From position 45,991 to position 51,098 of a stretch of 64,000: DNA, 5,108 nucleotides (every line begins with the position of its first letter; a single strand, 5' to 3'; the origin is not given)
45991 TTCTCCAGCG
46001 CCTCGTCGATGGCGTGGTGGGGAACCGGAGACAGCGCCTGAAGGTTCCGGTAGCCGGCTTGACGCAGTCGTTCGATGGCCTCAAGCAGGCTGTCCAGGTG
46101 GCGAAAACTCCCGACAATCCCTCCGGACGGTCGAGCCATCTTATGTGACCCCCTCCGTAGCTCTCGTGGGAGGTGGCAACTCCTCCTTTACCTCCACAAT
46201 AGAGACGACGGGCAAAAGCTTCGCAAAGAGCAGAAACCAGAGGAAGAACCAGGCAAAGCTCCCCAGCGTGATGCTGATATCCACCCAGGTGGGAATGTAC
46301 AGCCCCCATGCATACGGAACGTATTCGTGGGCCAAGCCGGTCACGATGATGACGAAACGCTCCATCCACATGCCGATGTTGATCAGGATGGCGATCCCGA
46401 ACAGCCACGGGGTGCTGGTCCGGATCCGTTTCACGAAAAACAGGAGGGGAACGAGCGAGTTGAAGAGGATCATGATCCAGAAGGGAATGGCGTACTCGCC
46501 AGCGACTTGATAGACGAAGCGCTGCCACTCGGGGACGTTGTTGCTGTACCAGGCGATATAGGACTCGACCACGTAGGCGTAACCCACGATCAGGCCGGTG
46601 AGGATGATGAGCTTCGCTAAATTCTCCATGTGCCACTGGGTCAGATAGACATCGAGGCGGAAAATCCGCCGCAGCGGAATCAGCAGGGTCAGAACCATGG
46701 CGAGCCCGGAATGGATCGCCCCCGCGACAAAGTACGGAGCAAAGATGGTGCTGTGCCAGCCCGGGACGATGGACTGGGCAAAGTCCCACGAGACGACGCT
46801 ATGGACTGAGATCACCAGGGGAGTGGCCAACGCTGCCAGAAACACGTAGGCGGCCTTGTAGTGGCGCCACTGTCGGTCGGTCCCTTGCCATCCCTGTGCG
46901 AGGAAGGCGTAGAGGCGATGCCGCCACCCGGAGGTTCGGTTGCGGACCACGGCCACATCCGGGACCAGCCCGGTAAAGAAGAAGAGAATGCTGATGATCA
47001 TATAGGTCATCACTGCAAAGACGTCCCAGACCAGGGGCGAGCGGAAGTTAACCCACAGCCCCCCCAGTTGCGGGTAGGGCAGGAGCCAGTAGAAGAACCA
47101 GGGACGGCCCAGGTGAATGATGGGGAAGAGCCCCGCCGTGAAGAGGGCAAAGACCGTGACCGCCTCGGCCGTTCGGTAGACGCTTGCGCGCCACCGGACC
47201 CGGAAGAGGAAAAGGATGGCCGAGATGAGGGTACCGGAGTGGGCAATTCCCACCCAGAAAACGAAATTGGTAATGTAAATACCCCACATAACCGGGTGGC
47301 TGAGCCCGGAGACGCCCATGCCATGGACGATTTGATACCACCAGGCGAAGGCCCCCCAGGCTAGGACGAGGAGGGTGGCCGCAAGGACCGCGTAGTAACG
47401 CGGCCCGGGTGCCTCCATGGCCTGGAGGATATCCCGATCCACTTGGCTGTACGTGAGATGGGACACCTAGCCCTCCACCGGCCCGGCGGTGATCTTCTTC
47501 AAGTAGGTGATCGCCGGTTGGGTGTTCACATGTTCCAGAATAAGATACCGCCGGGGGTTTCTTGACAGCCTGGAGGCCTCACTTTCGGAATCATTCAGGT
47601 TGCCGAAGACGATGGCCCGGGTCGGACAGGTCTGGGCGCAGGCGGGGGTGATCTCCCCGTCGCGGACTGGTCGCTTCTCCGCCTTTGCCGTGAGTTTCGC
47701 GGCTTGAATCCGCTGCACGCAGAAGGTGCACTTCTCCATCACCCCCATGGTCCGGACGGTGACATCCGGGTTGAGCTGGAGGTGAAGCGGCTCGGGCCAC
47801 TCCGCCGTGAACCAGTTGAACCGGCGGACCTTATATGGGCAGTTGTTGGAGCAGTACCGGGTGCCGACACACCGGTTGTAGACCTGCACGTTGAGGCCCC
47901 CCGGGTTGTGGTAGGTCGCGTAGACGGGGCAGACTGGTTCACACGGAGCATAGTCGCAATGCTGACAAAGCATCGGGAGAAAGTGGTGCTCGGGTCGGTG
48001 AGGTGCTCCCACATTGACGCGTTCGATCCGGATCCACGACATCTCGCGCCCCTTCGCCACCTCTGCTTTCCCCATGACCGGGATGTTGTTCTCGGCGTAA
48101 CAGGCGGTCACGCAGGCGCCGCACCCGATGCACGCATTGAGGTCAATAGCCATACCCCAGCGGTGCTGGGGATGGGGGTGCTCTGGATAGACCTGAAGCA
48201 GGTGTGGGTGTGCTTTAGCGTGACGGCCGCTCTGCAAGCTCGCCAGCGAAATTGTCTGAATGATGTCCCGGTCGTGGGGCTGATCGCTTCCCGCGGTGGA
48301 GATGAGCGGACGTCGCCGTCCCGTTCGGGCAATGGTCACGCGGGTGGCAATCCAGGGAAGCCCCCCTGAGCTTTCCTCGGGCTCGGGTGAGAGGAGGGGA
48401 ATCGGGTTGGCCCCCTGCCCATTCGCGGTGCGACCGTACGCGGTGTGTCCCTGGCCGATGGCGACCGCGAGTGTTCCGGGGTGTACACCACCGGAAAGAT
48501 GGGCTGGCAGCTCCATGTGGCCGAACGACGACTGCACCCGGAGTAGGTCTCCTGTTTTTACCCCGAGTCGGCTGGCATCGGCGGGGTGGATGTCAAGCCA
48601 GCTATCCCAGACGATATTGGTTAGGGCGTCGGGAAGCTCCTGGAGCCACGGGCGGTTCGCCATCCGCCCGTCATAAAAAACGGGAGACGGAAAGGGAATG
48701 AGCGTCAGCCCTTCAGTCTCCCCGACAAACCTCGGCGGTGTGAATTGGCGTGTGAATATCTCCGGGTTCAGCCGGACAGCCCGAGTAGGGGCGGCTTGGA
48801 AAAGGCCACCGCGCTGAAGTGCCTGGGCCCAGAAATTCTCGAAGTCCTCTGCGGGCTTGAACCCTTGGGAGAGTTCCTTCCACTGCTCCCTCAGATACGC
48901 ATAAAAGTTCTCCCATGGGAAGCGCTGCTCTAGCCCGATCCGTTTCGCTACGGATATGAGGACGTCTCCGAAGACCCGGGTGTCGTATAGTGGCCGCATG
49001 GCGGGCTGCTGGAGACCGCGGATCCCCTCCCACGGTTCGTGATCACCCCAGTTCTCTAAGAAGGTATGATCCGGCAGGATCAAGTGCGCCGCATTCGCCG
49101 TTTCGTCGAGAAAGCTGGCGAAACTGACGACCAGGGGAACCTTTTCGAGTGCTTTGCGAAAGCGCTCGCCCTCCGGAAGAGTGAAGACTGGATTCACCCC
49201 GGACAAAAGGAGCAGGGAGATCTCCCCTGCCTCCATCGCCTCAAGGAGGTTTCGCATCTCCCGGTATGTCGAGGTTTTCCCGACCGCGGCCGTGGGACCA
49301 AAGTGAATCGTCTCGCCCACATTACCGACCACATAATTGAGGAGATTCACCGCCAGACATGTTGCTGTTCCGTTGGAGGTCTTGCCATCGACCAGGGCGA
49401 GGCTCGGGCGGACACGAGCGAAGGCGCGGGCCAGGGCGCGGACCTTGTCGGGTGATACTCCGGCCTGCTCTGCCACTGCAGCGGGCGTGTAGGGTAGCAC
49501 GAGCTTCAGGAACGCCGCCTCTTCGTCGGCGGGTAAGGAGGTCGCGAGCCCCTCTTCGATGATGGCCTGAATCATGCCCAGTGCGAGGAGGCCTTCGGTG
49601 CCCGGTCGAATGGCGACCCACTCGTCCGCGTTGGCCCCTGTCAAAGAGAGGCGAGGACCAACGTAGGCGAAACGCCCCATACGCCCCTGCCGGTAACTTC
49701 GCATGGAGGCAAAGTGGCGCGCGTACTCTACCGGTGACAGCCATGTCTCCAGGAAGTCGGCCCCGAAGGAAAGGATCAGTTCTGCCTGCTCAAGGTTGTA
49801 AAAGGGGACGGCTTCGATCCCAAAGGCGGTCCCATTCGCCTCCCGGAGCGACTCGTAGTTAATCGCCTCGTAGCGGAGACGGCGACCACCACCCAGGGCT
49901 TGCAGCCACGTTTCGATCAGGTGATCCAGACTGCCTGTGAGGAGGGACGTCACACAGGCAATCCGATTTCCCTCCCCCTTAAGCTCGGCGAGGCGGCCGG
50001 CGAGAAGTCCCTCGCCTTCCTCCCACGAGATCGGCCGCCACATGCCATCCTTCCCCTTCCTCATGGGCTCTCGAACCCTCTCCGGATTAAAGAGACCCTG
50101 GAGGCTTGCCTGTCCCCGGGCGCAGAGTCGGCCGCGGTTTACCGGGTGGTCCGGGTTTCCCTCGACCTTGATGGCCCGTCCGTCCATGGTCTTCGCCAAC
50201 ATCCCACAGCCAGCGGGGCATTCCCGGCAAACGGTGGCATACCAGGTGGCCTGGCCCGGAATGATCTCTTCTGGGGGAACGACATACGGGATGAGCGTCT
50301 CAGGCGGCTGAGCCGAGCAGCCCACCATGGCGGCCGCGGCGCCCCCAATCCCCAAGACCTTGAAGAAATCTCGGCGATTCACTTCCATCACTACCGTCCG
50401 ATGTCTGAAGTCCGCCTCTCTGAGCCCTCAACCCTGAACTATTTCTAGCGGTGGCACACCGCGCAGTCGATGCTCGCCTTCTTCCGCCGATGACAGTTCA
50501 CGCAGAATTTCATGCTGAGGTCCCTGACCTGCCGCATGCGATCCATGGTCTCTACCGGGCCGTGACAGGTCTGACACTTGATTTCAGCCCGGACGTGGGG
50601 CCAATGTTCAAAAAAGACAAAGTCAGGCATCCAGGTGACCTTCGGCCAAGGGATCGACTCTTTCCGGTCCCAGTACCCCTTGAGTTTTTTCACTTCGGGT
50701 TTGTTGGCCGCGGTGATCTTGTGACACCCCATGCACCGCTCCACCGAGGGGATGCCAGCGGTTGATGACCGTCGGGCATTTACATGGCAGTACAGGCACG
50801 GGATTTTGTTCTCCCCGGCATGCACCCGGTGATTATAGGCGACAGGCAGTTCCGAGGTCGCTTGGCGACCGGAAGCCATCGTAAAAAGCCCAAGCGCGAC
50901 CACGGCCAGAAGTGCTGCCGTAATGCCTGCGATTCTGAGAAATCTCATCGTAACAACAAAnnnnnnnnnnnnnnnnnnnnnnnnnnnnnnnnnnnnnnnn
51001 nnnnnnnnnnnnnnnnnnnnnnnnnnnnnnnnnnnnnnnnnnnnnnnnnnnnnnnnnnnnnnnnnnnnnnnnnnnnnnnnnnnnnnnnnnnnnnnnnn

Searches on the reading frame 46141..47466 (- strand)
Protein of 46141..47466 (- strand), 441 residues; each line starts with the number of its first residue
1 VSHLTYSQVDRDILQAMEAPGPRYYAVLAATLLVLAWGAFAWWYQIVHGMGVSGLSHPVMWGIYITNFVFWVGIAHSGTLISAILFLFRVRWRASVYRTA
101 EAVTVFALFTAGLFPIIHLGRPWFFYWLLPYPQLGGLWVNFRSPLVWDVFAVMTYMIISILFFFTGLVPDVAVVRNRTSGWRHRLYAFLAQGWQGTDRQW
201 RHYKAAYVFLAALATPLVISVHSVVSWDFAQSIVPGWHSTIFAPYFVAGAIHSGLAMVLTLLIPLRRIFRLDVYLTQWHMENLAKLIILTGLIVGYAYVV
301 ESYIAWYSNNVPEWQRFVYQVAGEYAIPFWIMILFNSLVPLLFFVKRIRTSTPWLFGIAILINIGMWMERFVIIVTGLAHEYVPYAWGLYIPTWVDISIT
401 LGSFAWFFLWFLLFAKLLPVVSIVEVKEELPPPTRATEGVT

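Call 10: search_protein_families(library=pfam, proteins=[window:46141-47466:-], max_evalue=0.001)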
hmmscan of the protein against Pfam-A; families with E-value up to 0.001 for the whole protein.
window:46141-47466:- (441 aa): 1 family
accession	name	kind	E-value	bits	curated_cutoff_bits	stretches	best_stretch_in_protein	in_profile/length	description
PF03916.19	NrfD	-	8.5e-26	91.7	25.8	1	52-378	2-309/313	Polysulphide reductase, NrfD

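Call 33: search_protein_families(library=ncbifam, proteins=[window:46141-47466:-], max_evalue=1e-10)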
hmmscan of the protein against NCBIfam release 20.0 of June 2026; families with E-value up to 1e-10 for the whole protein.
window:46141-47466:- (441 aa): 1 family
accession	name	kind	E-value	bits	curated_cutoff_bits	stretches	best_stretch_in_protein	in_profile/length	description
NF045798.1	DsrP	equivalog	2.6e-26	92.9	350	1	19-166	7-143/346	sulfate reduction electron transfer complex DsrMKJOP subunit DsrP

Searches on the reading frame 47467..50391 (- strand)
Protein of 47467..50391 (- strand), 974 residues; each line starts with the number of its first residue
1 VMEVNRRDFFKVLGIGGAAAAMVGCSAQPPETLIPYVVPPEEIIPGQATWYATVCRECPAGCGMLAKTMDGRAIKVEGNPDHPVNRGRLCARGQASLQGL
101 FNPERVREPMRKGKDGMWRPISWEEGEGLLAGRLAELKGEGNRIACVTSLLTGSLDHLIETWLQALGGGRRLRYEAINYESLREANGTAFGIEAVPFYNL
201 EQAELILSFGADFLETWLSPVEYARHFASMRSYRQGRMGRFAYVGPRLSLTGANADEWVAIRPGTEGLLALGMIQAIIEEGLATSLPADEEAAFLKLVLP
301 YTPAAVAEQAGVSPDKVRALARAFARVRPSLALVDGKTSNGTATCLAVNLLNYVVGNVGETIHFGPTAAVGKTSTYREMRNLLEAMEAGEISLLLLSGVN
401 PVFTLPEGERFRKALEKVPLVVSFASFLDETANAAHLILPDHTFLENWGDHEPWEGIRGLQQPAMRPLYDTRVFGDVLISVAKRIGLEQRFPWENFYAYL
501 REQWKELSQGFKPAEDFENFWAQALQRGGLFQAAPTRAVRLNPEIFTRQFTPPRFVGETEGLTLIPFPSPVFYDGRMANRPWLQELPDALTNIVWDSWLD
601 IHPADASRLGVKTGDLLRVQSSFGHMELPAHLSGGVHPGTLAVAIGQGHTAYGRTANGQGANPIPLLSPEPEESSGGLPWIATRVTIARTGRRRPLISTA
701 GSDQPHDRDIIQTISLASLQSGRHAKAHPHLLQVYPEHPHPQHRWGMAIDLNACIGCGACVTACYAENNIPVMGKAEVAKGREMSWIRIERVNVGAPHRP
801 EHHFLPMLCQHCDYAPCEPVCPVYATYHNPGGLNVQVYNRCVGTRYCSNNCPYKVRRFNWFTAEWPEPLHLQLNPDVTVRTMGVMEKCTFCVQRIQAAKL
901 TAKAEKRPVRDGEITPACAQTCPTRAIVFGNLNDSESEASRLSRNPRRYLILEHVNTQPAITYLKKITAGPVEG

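Call 11: search_protein_families(library=pfam, proteins=[window:47467-50391:-], max_evalue=0.001)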
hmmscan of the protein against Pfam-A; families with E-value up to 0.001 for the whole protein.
window:47467-50391:- (974 aa): 9 families
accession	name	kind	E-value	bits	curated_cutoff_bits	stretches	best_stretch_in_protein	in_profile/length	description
PF00384.28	Molybdopterin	-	1.8e-23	83.6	24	1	105-473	1-342/353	Molybdopterin oxidoreductase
PF04879.21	Molybdop_Fe4S4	-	8e-17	61.4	22.7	1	49-98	2-51/55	Molybdopterin oxidoreductase Fe4S4 domain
PF01568.27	Molydop_binding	-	5.7e-13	49.3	26.8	1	597-662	30-90/110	Molydopterin dinucleotide binding domain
PF13247.11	Fer4_11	-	2.9e-11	43.9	26.2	1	802-863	3-66/100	4Fe-4S dicluster domain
PF12838.12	Fer4_7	-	5.6e-11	43.2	27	2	754-823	2-50/52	4Fe-4S dicluster domain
PF12797.12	Fer4_2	-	7.7e-06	26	24.5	1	745-764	1-20/22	4Fe-4S binding domain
PF12837.12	Fer4_6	-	0.00026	21.2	25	1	748-766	3-21/24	4Fe-4S binding domain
PF00037.32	Fer4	-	0.00027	21.1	21.1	1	749-764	3-18/24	4Fe-4S binding domain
PF13187.11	Fer4_9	-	0.00053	20.4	27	0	753-823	1-49/52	4Fe-4S dicluster domain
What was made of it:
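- Checked: The fused ActB exists at 47467-50391 (974 aa, Mo and Fer4 domains; call 11).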

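Call 47: search_protein_families(library=ncbifam, proteins=[window:47467-50391:-], max_evalue=0.00001)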
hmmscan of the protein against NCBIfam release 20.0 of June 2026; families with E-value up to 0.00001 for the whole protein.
window:47467-50391:- (974 aa): 35 families (the best 25 are shown)
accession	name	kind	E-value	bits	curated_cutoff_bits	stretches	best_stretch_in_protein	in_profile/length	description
NF041783.2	mnquin_red_QrcB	equivalog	5.6e-95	318.9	440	1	45-689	47-694/695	menaquinone reductase molybdopterin-binding-like subunit QrcB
NF041782.1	mnquin_red_QrcC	equivalog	3.2e-67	226.7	400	1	745-966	1-227/239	menaquinone reductase iron-sulfur cluster-binding subunit QrcC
NF012032.0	PRK15488.1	equivalog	1.5e-58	198.5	694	3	2-357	1-354/759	thiosulfate reductase PhsA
NF041714.1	arsenate_red_ArrA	equivalog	1.8e-53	181.9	1600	3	2-282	1-286/848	arsenate respiratory reductase molybdopterin-containing subunit ArrA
TIGR01591.1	Fdh-alpha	equivalog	5.8e-48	163.5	666.25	2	53-361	1-314/672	formate dehydrogenase subunit alpha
NF045797.1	DsrO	equivalog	1.1e-44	152.6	200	1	735-964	34-234/235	sulfate reduction electron transfer complex DsrMKJOP subunit DsrO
TIGR02166.1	dmsA_ynfE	subfamily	9.1e-34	116.6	777.7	1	4-282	1-289/794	DMSO/selenate family reductase complex A subunit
NF047855.1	AssmNtatRedNasC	equivalog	3.7e-33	114.7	1100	2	381-510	400-528/708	assimilatory nitrate reductase catalytic subunit NasC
TIGR03149.1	cyt_nit_nrfC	equivalog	5.8e-30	104.3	377.6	2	731-859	25-145/225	cytochrome c nitrite reductase Fe-S protein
NF041715.1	arsenate_red_ArrB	equivalog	1.1e-28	100.3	450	1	744-966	2-227/233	arsenate respiratory reductase iron-sulfur subunit ArrB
NF011569.0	PRK14993.1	equivalog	1.2e-28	100.2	416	1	739-860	38-151/244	tetrathionate reductase subunit TtrB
NF011567.1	PRK14991.1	equivalog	1e-23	83.1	1750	0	599-655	909-965/1022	tetrathionate reductase subunit TtrA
TIGR01553.1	formate-DH-alph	equivalog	2.5e-22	78.5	814.2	1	4-280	2-292/1009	formate dehydrogenase-N subunit alpha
NF008134.0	PRK10882.1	equivalog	7.6e-21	74.5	263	1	708-965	5-242/329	hydrogenase 2 operon protein HybA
TIGR03479.1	DMSO_red_II_alp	subfamily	2.3e-19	69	984.75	1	55-282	63-297/913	molybdopterin-dependent oxidoreductase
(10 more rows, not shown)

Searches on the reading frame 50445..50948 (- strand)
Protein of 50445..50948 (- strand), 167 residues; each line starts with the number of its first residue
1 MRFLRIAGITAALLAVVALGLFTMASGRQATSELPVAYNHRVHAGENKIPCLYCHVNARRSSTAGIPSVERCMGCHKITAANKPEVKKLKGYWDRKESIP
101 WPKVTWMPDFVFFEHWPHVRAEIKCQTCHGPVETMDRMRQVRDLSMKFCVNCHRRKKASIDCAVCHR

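Call 11: search_protein_families(library=pfam, proteins=[window:50445-50948:-], max_evalue=0.001)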
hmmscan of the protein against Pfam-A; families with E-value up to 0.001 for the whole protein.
window:50445-50948:- (167 aa): 4 families
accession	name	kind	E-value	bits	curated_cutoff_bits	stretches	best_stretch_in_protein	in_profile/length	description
PF14522.11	Cytochrome_C7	-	1.3e-11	44.6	24.8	1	111-167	1-67/67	Cytochrome c7 and related cytochrome c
PF02085.21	Cytochrom_CIII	-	9.3e-08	32.8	22.9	1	31-90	16-66/101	Class III cytochrome C family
PF14537.11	Cytochrom_c3_2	-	1.2e-06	29.4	25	1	118-157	2-37/79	Cytochrome c3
PF09699.15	Paired_CXXCH_1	-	0.00011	22.3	20.6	1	121-157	5-40/41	Doubled CXXCH motif (Paired_CXXCH_1)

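Call 47: search_protein_families(library=ncbifam, proteins=[window:50445-50948:-], max_evalue=0.00001)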
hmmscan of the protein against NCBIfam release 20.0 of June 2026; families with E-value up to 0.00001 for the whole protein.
window:50445-50948:- (167 aa): 3 families
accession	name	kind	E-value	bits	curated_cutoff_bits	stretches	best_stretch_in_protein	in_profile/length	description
NF041781.1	mnquin_red_QrcA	equivalog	1.1e-24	87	180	1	10-167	5-174/174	menaquinone reductase multiheme cytochrome c subunit QrcA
NF047727.1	4hemeCytCCctA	equivalog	1.5e-07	31.6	180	0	124-166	59-104/109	tetraheme c-type cytochrome CctA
NF045722.1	c3_cytochr_TmcA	equivalog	1.5e-06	28.1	114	0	121-166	79-124/125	acidic tetraheme cytochrome c3 TmcA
